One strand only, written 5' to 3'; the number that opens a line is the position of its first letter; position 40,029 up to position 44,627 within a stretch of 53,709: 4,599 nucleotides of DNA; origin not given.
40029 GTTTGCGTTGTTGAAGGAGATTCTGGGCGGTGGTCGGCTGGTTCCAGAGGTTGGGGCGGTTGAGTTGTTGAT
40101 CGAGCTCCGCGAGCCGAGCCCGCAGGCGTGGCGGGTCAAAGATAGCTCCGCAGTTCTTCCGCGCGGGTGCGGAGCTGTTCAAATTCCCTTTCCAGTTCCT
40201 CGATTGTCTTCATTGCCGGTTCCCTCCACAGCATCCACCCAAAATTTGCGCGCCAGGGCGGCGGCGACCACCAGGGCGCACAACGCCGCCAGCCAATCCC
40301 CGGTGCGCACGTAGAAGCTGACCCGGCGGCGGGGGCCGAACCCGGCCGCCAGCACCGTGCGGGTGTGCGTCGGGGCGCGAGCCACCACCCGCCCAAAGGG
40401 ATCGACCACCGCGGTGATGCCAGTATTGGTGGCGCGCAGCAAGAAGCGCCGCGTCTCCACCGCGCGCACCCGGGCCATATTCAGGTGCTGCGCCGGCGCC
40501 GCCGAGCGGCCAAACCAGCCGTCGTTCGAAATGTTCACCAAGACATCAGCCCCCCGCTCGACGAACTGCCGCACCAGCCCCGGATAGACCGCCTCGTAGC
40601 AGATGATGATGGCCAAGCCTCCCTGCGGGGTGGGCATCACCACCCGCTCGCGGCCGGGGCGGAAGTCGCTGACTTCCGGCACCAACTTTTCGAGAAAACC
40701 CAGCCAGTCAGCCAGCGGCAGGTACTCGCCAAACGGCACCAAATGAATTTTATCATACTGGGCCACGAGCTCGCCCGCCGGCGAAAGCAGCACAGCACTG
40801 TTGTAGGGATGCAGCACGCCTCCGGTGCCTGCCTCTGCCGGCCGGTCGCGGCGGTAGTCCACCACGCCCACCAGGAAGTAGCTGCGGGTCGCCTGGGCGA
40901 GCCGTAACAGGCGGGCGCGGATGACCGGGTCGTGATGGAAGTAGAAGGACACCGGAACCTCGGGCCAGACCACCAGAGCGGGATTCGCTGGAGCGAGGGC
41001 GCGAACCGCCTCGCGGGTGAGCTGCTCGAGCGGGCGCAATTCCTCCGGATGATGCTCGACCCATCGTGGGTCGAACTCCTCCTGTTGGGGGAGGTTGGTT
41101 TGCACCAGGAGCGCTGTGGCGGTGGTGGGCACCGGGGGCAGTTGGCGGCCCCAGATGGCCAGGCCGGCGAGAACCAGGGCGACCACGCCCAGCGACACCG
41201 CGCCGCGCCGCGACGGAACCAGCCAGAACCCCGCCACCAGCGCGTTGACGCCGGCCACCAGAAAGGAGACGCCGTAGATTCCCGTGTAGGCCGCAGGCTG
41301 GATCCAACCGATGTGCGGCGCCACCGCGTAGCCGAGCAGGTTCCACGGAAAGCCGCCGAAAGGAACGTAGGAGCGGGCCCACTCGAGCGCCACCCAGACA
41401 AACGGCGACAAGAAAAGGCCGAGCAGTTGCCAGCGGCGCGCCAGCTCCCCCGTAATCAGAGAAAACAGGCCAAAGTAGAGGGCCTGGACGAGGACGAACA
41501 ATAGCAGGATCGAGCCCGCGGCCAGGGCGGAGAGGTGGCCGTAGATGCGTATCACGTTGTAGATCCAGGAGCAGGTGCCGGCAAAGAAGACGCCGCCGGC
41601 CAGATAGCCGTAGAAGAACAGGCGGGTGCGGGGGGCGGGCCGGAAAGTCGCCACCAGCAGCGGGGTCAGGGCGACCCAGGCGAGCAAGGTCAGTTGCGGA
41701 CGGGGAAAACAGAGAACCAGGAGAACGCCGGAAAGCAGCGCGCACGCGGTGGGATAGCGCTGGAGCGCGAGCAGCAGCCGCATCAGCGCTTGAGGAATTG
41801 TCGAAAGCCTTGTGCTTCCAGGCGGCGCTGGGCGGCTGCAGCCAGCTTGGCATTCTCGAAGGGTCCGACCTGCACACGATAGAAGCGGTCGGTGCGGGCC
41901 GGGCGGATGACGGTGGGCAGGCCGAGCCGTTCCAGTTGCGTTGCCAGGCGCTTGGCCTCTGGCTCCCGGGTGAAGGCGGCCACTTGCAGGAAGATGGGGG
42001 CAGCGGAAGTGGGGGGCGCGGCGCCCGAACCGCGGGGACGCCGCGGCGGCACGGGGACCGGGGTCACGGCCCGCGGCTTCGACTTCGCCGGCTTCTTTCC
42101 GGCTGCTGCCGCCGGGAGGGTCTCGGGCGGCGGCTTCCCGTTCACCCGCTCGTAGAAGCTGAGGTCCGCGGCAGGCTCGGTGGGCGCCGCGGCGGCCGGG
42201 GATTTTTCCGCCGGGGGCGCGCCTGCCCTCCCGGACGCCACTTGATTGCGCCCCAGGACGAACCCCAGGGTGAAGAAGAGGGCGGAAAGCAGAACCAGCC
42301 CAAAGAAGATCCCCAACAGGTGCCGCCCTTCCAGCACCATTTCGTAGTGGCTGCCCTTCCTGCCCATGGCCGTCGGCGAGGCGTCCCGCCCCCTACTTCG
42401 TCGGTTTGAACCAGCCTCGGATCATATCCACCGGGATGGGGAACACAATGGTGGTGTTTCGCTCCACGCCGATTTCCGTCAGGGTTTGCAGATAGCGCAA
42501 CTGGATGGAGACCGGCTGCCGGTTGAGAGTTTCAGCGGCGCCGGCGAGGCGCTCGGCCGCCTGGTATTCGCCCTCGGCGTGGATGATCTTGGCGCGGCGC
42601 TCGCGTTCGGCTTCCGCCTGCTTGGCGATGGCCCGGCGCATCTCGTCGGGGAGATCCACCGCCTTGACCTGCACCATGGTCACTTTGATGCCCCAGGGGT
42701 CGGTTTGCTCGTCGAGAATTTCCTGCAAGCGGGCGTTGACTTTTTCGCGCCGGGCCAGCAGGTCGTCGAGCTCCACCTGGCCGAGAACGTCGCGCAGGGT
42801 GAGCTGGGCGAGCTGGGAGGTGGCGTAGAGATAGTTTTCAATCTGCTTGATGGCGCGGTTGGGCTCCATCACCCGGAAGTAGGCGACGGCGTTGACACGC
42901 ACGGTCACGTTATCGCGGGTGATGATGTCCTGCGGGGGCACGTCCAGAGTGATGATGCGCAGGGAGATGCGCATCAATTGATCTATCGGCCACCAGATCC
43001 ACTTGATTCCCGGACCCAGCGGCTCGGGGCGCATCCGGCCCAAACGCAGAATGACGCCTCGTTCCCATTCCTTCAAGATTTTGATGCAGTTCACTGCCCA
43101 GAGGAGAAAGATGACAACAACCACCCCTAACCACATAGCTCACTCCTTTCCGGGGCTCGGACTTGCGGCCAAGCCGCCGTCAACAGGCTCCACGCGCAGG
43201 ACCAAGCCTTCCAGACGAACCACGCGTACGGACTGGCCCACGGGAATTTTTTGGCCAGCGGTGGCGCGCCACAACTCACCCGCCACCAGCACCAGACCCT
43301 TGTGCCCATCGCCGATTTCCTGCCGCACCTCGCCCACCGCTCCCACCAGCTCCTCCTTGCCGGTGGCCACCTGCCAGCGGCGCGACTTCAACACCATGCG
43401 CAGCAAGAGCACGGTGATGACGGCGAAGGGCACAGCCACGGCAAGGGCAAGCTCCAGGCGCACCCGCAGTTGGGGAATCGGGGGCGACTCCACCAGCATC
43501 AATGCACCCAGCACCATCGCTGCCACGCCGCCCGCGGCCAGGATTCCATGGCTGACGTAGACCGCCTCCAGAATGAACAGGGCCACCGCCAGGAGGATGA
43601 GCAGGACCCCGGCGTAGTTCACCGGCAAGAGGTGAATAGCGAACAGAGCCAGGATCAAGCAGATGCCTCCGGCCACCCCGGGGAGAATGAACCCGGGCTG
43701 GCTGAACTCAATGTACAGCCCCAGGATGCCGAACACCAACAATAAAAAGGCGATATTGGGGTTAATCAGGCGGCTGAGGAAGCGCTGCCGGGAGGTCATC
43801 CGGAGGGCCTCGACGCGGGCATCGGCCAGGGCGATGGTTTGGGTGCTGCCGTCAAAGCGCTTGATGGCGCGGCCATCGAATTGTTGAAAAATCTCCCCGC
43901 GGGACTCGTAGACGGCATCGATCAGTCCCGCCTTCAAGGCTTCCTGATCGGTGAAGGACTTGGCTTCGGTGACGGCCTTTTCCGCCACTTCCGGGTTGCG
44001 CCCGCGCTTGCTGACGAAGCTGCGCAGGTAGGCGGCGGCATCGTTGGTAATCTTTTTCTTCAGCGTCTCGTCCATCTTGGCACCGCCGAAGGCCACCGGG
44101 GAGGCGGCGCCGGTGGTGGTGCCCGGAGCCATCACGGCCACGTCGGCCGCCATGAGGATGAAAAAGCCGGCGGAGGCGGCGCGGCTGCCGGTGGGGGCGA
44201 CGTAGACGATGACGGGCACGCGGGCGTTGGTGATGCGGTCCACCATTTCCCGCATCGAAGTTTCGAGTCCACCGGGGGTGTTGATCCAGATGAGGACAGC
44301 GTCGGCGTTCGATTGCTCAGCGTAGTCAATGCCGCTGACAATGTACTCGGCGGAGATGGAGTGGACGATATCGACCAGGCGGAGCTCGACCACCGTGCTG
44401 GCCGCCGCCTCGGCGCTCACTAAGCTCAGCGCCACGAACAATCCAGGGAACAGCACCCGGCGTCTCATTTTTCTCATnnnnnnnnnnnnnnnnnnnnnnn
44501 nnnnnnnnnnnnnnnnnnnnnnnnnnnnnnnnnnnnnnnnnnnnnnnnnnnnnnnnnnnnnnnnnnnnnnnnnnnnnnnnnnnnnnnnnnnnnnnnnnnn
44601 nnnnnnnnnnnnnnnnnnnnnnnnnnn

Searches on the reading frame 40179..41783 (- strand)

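Call 71: search_protein_families(library=pfam, proteins=[window:40179-41783:-], max_evalue=0.001)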
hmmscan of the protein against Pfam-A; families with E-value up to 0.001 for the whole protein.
window:40179-41783:- (534 aa): 2 families
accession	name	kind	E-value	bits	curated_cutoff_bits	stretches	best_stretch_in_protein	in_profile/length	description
PF00795.27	CN_hydrolase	-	1e-36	127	23.2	1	252-480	17-244/256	Carbon-nitrogen hydrolase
PF20154.4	LNT_N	-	1.3e-36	126.6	27.1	1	18-182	1-159/159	Apolipoprotein N-acyltransferase N-terminal domain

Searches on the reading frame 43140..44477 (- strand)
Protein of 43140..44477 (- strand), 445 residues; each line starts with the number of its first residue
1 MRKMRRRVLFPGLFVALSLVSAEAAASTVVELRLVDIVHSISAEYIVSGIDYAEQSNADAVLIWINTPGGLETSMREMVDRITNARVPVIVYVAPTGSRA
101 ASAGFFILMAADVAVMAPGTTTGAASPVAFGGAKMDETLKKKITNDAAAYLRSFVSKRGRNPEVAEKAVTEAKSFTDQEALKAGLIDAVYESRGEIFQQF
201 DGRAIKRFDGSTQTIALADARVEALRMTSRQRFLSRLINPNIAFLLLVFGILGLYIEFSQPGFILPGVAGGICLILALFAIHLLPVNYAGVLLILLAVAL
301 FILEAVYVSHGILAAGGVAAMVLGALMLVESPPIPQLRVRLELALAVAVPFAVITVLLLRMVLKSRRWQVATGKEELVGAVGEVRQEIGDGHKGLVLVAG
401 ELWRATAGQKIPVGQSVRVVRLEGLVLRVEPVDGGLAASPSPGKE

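Call 71: search_protein_families(library=pfam, proteins=[window:43140-44477:-], max_evalue=0.001)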
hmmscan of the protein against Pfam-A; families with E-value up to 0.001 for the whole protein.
window:43140-44477:- (445 aa): 4 families
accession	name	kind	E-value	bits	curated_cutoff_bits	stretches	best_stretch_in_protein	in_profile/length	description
PF24961.1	NfeD_membrane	-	1.6e-25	89.9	26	1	241-359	1-117/119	NfeD integral membrane domain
PF25145.1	NfeD1b_N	-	4.7e-16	59.4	40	1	37-185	10-151/189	NfeD1b, N-terminal domain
PF01957.25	NfeD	-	1.7e-13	51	29.1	1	375-431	2-57/57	NfeD-like C-terminal, partner-binding domain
PF00574.28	CLP_protease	-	3.7e-10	40.4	20.2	1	36-192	23-181/182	Clp protease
